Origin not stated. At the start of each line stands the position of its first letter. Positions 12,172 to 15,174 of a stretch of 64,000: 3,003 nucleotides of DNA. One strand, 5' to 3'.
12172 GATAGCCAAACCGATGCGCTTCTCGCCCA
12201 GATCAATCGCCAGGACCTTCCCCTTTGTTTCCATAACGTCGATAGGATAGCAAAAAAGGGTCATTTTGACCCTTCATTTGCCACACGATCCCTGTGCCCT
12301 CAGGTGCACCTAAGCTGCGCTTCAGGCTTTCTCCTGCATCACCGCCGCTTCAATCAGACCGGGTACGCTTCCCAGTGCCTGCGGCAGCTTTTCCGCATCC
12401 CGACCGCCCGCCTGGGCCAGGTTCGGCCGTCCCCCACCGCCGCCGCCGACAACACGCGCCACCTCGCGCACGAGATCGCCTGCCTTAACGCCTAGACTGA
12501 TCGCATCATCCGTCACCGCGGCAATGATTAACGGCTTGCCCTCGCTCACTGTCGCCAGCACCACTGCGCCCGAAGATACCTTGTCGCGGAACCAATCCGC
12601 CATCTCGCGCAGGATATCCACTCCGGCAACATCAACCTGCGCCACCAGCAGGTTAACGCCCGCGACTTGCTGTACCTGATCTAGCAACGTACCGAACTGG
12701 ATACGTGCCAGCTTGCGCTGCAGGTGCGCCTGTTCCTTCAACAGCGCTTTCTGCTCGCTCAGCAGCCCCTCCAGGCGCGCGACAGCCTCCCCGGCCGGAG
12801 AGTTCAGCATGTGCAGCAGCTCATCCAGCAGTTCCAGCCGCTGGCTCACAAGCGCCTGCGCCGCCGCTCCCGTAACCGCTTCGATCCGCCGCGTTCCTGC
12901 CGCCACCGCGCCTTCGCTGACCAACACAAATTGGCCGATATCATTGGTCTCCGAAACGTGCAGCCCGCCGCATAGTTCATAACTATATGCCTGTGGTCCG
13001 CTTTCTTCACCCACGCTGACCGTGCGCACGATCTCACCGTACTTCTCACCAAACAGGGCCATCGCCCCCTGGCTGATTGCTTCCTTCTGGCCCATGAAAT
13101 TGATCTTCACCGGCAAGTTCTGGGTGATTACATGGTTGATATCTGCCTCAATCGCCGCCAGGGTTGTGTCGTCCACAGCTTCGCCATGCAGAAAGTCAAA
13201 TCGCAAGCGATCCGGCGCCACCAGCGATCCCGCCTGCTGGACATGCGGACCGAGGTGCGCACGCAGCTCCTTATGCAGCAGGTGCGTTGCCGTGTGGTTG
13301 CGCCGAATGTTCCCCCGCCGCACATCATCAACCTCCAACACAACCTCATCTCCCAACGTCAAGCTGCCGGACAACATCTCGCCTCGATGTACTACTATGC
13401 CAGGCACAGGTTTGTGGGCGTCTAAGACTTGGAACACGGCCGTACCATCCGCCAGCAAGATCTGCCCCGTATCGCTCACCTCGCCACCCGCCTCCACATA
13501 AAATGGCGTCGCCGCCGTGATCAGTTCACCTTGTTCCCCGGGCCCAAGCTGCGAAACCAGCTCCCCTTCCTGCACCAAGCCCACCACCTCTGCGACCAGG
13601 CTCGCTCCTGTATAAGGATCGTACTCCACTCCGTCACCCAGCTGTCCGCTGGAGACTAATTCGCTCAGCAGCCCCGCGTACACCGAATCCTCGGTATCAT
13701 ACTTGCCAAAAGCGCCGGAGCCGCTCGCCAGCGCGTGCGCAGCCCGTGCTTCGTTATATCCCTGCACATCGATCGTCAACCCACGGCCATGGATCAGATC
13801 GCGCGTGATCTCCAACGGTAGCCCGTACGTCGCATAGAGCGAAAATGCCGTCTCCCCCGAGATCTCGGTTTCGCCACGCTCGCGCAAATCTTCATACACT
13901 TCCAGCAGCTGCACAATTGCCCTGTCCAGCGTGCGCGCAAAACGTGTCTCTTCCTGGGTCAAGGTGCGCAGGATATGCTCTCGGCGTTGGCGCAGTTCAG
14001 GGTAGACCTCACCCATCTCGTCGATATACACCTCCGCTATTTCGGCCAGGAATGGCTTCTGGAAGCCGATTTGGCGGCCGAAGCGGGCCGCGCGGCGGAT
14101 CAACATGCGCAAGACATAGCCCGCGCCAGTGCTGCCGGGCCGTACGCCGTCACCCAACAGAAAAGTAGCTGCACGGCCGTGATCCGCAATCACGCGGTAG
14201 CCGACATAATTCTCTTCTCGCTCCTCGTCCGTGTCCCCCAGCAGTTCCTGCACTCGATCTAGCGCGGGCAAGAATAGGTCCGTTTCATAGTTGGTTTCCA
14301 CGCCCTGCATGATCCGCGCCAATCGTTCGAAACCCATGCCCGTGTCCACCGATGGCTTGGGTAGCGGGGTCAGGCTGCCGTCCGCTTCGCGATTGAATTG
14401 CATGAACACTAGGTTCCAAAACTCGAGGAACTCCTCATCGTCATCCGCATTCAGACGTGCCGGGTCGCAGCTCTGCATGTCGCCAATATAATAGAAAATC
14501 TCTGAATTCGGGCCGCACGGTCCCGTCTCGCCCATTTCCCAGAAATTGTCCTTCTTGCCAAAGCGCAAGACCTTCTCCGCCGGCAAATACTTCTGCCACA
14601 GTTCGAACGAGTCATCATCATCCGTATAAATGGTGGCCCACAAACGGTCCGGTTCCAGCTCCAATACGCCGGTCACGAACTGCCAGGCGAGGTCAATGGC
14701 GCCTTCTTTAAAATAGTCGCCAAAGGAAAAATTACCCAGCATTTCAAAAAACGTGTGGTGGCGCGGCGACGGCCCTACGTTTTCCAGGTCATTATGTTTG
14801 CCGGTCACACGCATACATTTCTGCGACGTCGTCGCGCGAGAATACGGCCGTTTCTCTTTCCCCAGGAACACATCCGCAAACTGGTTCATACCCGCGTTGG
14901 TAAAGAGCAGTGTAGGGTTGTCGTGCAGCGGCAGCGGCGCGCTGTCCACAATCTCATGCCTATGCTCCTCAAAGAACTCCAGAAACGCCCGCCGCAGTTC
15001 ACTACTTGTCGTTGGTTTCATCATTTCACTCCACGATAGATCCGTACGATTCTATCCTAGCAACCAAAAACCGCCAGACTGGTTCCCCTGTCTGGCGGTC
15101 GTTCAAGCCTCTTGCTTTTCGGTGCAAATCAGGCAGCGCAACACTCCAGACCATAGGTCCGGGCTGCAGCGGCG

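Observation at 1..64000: Highly iterated 8-bp palindrome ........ (about 46 exact copies, roughly 1-3 expected)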

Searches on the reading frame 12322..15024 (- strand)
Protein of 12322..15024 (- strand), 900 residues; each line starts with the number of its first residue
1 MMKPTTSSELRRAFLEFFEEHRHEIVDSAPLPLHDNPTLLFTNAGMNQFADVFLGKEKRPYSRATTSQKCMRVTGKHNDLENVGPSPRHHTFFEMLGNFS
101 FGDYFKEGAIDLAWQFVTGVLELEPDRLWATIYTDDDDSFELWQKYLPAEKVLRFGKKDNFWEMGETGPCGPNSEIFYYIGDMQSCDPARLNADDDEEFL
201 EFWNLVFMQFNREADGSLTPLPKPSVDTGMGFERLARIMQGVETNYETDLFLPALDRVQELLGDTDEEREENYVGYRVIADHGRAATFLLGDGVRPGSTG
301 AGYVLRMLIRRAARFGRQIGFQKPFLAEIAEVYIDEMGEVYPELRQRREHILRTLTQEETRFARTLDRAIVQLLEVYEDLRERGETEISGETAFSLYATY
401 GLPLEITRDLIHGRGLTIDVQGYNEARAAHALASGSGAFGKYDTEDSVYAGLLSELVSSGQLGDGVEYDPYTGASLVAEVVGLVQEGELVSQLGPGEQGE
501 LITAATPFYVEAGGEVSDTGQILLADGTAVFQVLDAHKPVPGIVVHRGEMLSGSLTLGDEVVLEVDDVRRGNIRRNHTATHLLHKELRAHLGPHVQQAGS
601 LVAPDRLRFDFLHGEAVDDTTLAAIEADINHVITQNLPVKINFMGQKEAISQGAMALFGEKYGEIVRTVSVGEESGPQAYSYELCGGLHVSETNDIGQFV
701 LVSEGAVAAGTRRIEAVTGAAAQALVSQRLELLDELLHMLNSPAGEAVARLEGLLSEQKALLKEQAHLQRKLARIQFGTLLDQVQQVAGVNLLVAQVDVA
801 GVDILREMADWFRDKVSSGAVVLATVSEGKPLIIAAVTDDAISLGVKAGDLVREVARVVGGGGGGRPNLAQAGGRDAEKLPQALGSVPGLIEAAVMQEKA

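Call 6: search_protein_families(library=ncbifam, proteins=[window:12322-15024:-], max_evalue=1e-10)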
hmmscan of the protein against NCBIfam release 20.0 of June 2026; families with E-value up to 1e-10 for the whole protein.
window:12322-15024:- (900 aa): 4 families
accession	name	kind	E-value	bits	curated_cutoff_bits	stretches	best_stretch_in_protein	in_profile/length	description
TIGR00344.1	alaS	equivalog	1.5e-258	860.4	457.05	1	9-874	1-847/847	alanine--tRNA ligase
NF002436.0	PRK01584.1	equivalog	3e-143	478.4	529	2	7-438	3-438/595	alanine--tRNA ligase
TIGR03683.1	A-tRNA_syn_arch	equivalog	5.6e-103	345.8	744.7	2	278-887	330-897/902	alanine--tRNA ligase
NF040865.1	a_tRNA_ed_AlaXM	equivalog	2.3e-25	89.7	300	1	500-715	25-230/234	alanyl-tRNA editing protein AlaXM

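Call 8: find_related_loci(query=window:12322-15024:-, collection=genome_contigs, flank=10000)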
Query window:12322-15024:- (900 aa) in genome_contigs; peptide patterns used: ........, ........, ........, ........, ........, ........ (x = any residue, [..] = any of these).
600 stretches matched a pattern (row limit reached: there are more); 599 encode a relative of the query (tblastn E <= 1e-3); the best 80 are kept; 80 distinct loci.
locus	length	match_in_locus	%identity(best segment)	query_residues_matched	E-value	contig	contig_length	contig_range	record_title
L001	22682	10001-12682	69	2-895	0e+0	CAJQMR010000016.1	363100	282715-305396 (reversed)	MAG: uncultured Anaerolineae bacterium isolate 10_20180412_Bin_Bin_103_1 genome assembly, contig: c_000011555332, whole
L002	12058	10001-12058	67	2-691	0e+0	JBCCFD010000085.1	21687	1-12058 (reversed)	MAG: Chloroflexota bacterium isolate P01_B01_bin.122 k141_3161416_length_21687_cov_17.1127, whole genome shotgun sequenc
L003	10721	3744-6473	49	1-898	0e+0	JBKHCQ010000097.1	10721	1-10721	MAG: Anaerolineales bacterium isolate D1M03_10 NODE_3647_length_10721_cov_11.105194, whole genome shotgun sequence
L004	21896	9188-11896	48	1-895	0e+0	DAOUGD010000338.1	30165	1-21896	MAG TPA_asm: Anaerolineae bacterium isolate R24_97 k131_1639134, whole genome shotgun sequence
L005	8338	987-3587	46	6-893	0e+0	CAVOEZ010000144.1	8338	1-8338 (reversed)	MAG: Latescibacteria bacterium UBA2968 isolate CBN3_331.40 genome assembly, contig: Ga0302139_10002945, whole genome sho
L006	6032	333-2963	43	6-891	0e+0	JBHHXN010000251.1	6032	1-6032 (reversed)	MAG: bacterium isolate D_1_bin.48 NODE_7759_length_6032_cov_12.150410, whole genome shotgun sequence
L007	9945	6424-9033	45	5-895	0e+0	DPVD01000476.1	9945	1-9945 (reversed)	MAG TPA_asm: Candidatus Latescibacterota bacterium isolate UBA11886 contig_10903, whole genome shotgun sequence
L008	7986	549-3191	45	2-891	0e+0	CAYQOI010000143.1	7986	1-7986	MAG TPA_asm: uncultured Cytophagia bacterium isolate SRP162660_co2_222 genome assembly, contig: NODE_6054_length_7986_co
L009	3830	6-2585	43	14-880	0e+0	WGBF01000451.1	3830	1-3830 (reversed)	MAG: bacterium isolate S144_13 k151_446825, whole genome shotgun sequence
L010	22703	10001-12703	41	6-895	0e+0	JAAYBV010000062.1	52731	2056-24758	MAG: Phycisphaerae bacterium isolate AS06rmzACSIP_359 228082_AS06, whole genome shotgun sequence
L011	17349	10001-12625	42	6-884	0e+0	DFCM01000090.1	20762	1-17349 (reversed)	MAG TPA_asm: bacterium UBP3_UBA3054 isolate UBA3054 UBA3054_contig_238, whole genome shotgun sequence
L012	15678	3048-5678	41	6-897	0e+0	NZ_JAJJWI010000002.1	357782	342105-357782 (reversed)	Pontibacter silvestris strain XAAS-R86T Scaffold2, whole genome shotgun sequence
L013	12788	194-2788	40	7-894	0e+0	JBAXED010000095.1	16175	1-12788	MAG: Prolixibacteraceae bacterium isolate ELA236 MAG236_95, whole genome shotgun sequence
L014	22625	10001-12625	41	6-893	0e+0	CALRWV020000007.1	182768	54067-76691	MAG: Prosthecochloris vibrioformis isolate JJ-LAS36-244-4-mx-bin630 genome assembly, contig: JJ-LAS36-244-C25, whole gen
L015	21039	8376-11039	41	2-893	0e+0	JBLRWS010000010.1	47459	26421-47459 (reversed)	MAG: Balneolaceae bacterium isolate TamC05-17 NODE_390_length_47459_cov_9.355118, whole genome shotgun sequence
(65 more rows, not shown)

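Call 17: find_encoding_contigs(protein=window:12322-15024:-, flank=10000, max_places=6)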
Protein window:12322-15024:- (900 aa): no gene with exactly this product is on record in the collection.

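Call 23: find_related_loci(query=window:12322-15024:-, collection=metagenome_contigs, flank=10000)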
Query window:12322-15024:- (900 aa) in metagenome_contigs; peptide patterns used: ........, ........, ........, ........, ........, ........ (x = any residue, [..] = any of these).
600 stretches matched a pattern (row limit reached: there are more); 594 encode a relative of the query (tblastn E <= 1e-3); the best 80 are kept; 80 distinct loci.
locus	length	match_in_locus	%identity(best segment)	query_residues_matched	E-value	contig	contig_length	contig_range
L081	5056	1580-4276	64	1-895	0e+0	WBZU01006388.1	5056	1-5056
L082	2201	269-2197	73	2-644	0e+0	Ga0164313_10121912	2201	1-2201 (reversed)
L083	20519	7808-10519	51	2-895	0e+0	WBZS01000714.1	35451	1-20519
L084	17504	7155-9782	47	1-871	0e+0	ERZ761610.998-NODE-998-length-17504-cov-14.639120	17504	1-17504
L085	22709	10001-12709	47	6-893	0e+0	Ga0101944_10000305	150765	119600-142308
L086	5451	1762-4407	45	7-893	0e+0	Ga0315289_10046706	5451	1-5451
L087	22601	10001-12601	46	6-893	0e+0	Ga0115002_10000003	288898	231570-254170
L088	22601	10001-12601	46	6-893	0e+0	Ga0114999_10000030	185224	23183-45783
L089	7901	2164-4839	42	6-895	0e+0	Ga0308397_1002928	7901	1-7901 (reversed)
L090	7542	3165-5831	42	1-889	0e+0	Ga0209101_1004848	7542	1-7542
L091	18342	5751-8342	43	6-892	0e+0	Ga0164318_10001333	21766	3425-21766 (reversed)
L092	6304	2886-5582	42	6-891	0e+0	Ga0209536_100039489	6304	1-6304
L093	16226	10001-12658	41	6-891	0e+0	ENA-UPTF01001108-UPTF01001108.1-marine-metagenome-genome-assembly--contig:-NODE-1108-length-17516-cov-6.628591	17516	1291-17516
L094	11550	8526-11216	40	6-891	0e+0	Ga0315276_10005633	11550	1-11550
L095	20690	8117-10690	41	7-895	0e+0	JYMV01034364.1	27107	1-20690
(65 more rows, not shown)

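Call 31: find_homologous_proteins(query=window:12322-15024:-, max_evalue=1e-100)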
Query window:12322-15024:- (900 aa): 8000 proteins with E <= 1e-100 among 8000 candidates; the best 120 are listed.
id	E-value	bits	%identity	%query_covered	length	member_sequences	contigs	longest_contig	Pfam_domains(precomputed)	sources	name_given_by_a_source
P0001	0.0e+0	1707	84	99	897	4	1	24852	PF01411.25,PF07973.20,PF02272.25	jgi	jgi:alanyl-tRNA synthetase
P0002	0.0e+0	1577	76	99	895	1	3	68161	PF01411.25,PF07973.20,PF02272.25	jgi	jgi:alanyl-tRNA synthetase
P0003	0.0e+0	1577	76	99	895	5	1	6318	PF01411.25,PF07973.20,PF02272.25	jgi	jgi:alanyl-tRNA synthetase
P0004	0.0e+0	1573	77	99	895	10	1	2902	PF01411.25,PF07973.20,PF02272.25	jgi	-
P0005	0.0e+0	1571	76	100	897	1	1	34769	PF01411.25,PF07973.20,PF02272.25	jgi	jgi:alanyl-tRNA synthetase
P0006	0.0e+0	1567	76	99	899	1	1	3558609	PF01411.25,PF07973.20,PF02272.25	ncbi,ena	-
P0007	0.0e+0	1566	76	100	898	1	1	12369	PF01411.25,PF07973.20,PF02272.25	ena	-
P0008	0.0e+0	1561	75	100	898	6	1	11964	PF01411.25,PF07973.20,PF02272.25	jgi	jgi:alanyl-tRNA synthetase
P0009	0.0e+0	1538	74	99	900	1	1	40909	PF01411.25,PF07973.20,PF02272.25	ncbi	-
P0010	0.0e+0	1536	74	99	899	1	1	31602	PF01411.25,PF07973.20,PF02272.25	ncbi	ncbi:MAG: alanine--tRNA ligase [Candidatus Promineifilaceae bacterium]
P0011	0.0e+0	1524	75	98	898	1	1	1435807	PF01411.25,PF07973.20,PF02272.25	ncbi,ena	-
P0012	0.0e+0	1522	73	99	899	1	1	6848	PF01411.25,PF07973.20,PF02272.25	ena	-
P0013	0.0e+0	1516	73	99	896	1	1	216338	PF01411.25,PF07973.20,PF02272.25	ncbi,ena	-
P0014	0.0e+0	1508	72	99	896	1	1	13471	PF01411.25,PF07973.20,PF02272.25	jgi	jgi:alanyl-tRNA synthetase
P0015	0.0e+0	1505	73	99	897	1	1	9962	PF01411.25,PF07973.20,PF02272.25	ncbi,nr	ncbi:MAG: alanine--tRNA ligase [Candidatus Promineifilaceae bacterium]|nr:alanine--tRNA ligase [Cand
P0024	0.0e+0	1409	69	99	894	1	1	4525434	PF01411.25,PF07973.20,PF02272.25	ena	-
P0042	0.0e+0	1378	68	99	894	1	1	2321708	PF01411.25,PF07973.20,PF02272.25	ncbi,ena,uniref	ncbi:alanine--tRNA ligase [Candidatus Leptofilum sp.]|uniref:alanine--tRNA ligase n=1 Tax=Candidatus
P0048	0.0e+0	1362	67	99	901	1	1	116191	PF01411.25,PF07973.20,PF02272.25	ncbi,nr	ncbi:MAG: alanine--tRNA ligase [Ardenticatenaceae bacterium]|nr:alanine--tRNA ligase [Ardenticatenac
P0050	0.0e+0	1352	66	99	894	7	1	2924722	PF01411.25,PF07973.20,PF02272.25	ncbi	ncbi:MAG: alanine--tRNA ligase [Chloroflexota bacterium]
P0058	0.0e+0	1337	65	99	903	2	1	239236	PF01411.25,PF07973.20,PF02272.25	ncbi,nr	ncbi:MAG: alanine--tRNA ligase [Ardenticatenaceae bacterium]|nr:alanine--tRNA ligase [Ardenticatenac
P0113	0.0e+0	1288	64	100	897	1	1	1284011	PF01411.25,PF07973.20,PF02272.25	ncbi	-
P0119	0.0e+0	1287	64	100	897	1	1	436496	PF01411.25,PF07973.20,PF02272.25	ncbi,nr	ncbi:MAG: alanine--tRNA ligase [Candidatus Promineofilum sp.]|nr:alanine--tRNA ligase [Promineifilum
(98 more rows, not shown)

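Call 32: find_encoding_contigs(protein=P0001, flank=10000, max_places=2)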
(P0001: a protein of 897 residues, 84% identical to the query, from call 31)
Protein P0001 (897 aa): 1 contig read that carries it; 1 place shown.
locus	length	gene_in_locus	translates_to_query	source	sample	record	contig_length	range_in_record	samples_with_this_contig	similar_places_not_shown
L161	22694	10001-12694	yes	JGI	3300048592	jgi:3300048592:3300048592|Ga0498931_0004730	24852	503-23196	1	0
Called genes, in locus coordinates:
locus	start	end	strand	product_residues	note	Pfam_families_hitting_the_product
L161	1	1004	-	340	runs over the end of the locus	-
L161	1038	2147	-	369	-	PF00534:Glycos_transf_1, PF13524:Glyco_trans_1_2, PF13692:Glyco_trans_1_4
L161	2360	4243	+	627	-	PF13231:PMT_2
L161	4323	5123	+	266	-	PF01476:LysM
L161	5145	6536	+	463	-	-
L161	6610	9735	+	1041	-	PF10131:PTPS_related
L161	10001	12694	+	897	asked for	PF01411:tRNA-synt_2c, PF07973:tRNA_SAD, PF02272:DHHA1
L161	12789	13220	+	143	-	PF03652:RuvX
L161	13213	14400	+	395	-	PF02618:YceG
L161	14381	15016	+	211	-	PF13433:Peripla_BP_5 (weak), PF13458:Peripla_BP_6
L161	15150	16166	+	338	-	PF08651:DASH_Duo1 (faint)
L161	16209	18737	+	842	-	PF07719:TPR_2 (faint), PF13428:TPR_14 (faint), PF13174:TPR_6 (faint), PF13432:TPR_16 (faint), PF13371:TPR_9 (faint), PF01464:SLT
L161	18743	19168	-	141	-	PF13328:HD_4 (faint)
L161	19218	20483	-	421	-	PF00171:Aldedh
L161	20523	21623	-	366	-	PF00696:AA_kinase, PF01472:PUA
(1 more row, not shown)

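Call 33: find_encoding_contigs(protein=P0006, flank=10000, max_places=2)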
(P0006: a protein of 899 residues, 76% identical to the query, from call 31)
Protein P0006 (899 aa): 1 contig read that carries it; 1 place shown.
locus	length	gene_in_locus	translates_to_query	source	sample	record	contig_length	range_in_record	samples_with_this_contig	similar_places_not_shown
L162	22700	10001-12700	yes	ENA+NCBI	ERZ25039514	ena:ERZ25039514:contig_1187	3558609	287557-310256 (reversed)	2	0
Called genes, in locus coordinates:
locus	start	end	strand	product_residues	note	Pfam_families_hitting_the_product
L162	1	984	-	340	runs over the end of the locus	-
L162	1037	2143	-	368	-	PF13439:Glyco_transf_4 (weak), PF00534:Glycos_transf_1, PF13524:Glyco_trans_1_2, PF13692:Glyco_trans_1_4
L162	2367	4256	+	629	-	PF13231:PMT_2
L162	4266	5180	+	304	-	PF01476:LysM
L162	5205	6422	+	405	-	-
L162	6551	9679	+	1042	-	PF10131:PTPS_related (weak)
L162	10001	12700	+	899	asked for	PF01411:tRNA-synt_2c, PF07973:tRNA_SAD, PF02272:DHHA1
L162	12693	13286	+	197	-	PF13302:Acetyltransf_3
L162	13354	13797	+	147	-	PF03652:RuvX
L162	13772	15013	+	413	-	PF02618:YceG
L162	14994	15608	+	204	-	PF13433:Peripla_BP_5 (weak), PF13458:Peripla_BP_6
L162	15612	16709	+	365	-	PF13228:DUF4037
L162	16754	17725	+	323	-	-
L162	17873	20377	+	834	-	PF00515:TPR_1 (faint), PF07719:TPR_2 (faint), PF13181:TPR_8 (faint), PF13371:TPR_9 (faint), PF13424:TPR_12 (faint), PF13428:TPR_14 (faint), PF13432:TPR_16 (faint), PF01464:SLT, +2 more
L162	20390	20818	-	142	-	-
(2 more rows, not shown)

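Call 34: find_encoding_contigs(protein=P0002, flank=10000, max_places=2)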
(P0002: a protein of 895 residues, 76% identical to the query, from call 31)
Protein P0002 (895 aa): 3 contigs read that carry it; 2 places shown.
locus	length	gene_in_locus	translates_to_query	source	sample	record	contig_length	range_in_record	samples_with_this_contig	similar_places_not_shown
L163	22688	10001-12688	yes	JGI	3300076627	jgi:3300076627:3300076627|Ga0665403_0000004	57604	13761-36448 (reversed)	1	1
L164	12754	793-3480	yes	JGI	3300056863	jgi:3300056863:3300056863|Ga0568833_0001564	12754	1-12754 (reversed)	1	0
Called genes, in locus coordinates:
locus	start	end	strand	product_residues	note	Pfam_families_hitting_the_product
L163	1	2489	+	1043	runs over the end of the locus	PF10131:PTPS_related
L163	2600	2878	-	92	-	-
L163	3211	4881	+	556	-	PF02225:PA, PF04389:Peptidase_M28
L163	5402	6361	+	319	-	PF00753:Lactamase_B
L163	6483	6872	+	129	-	-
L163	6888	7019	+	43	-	-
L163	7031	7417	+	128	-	-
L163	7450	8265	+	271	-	PF00211:Guanylate_cyc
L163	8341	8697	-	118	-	PF13847:Methyltransf_31 (faint), PF08241:Methyltransf_11 (weak), PF08242:Methyltransf_12 (weak), PF13649:Methyltransf_25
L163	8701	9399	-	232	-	PF12796:Ank_2, PF13606:Ank_3 (faint), PF24521:Ank_KRIT1 (faint), PF12796:Ank_2, PF13637:Ank_4, PF12796:Ank_2, PF13857:Ank_5, PF00023:Ank (weak), +1 more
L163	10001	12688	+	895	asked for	PF01411:tRNA-synt_2c, PF07973:tRNA_SAD, PF02272:DHHA1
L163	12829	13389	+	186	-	PF03652:RuvX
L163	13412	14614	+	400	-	PF02618:YceG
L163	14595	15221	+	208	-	PF13433:Peripla_BP_5, PF13458:Peripla_BP_6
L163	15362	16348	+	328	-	-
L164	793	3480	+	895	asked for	PF01411:tRNA-synt_2c, PF07973:tRNA_SAD, PF02272:DHHA1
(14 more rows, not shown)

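Call 36: find_encoding_contigs(protein=P0042, flank=10000, max_places=1)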
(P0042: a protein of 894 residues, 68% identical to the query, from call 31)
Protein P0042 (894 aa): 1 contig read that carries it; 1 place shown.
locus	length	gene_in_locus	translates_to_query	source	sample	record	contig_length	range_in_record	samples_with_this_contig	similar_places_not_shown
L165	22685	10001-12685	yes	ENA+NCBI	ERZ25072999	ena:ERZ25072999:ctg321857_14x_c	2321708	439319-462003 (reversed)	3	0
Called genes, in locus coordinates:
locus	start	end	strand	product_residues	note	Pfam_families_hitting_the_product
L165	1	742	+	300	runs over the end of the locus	PF10026:DUF2268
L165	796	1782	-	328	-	PF00005:ABC_tran, PF13304:AAA_21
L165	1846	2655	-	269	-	PF06182:ABC2_membrane_6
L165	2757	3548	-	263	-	PF06182:ABC2_membrane_6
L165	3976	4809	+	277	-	PF01609:DDE_Tnp_1, PF13612:DDE_Tnp_1_3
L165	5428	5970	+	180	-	-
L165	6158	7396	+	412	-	PF01551:Peptidase_M23, PF13620:CarboxypepD_reg (faint)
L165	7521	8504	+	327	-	PF21948:LplA-B_cat, PF03099:BPL_LplA_LipB (weak), PF10437:Lip_prot_lig_C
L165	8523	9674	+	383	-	-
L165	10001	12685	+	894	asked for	PF01411:tRNA-synt_2c, PF07973:tRNA_SAD, PF02272:DHHA1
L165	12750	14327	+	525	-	PF04865:Baseplate_J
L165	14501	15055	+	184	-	PF28549:NDPSase_N, PF00293:NUDIX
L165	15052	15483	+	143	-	PF03652:RuvX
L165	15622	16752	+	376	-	PF02618:YceG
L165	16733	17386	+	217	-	PF13433:Peripla_BP_5 (weak), PF13458:Peripla_BP_6, PF01094:ANF_receptor, PF13458:Peripla_BP_6 (weak)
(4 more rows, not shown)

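Call 37: find_encoding_contigs(protein=P0048, flank=10000, max_places=1)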
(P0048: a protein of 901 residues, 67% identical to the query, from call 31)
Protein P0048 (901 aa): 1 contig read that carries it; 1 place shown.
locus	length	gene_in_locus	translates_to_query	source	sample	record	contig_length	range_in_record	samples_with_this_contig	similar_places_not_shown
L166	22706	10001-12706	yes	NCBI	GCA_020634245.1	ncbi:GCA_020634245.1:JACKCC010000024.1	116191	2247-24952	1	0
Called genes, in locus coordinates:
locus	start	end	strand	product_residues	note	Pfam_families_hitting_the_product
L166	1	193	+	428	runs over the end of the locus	PF01882:DUF58 (weak)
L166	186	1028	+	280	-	PF13483:Lactamase_B_3, PF12706:Lactamase_B_2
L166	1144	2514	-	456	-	PF00919:UPF0004, PF04055:Radical_SAM, PF01938:TRAM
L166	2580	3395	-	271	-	PF01209:Ubie_methyltran, PF13489:Methyltransf_23, PF13847:Methyltransf_31, PF08241:Methyltransf_11, PF08242:Methyltransf_12, PF13649:Methyltransf_25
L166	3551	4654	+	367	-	PF27126:NmeDI_C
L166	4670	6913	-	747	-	-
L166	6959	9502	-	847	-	-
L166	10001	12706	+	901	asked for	PF01411:tRNA-synt_2c, PF07973:tRNA_SAD, PF02272:DHHA1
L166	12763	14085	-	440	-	PF19960:EAD7, PF03781:FGE-sulfatase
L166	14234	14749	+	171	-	-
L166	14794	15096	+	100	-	PF20126:TumE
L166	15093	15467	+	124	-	-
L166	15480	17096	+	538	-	PF04865:Baseplate_J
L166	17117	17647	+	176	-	-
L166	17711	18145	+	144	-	PF03652:RuvX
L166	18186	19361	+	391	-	PF02618:YceG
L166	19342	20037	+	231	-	PF13458:Peripla_BP_6, PF13433:Peripla_BP_5, PF01094:ANF_receptor (weak)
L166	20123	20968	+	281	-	-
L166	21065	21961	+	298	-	-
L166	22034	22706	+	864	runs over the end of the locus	PF00515:TPR_1 (faint), PF07719:TPR_2 (faint), PF13174:TPR_6 (faint), PF13181:TPR_8 (faint), PF13424:TPR_12 (faint), PF13428:TPR_14 (faint), PF13432:TPR_16 (faint), PF01464:SLT, +1 more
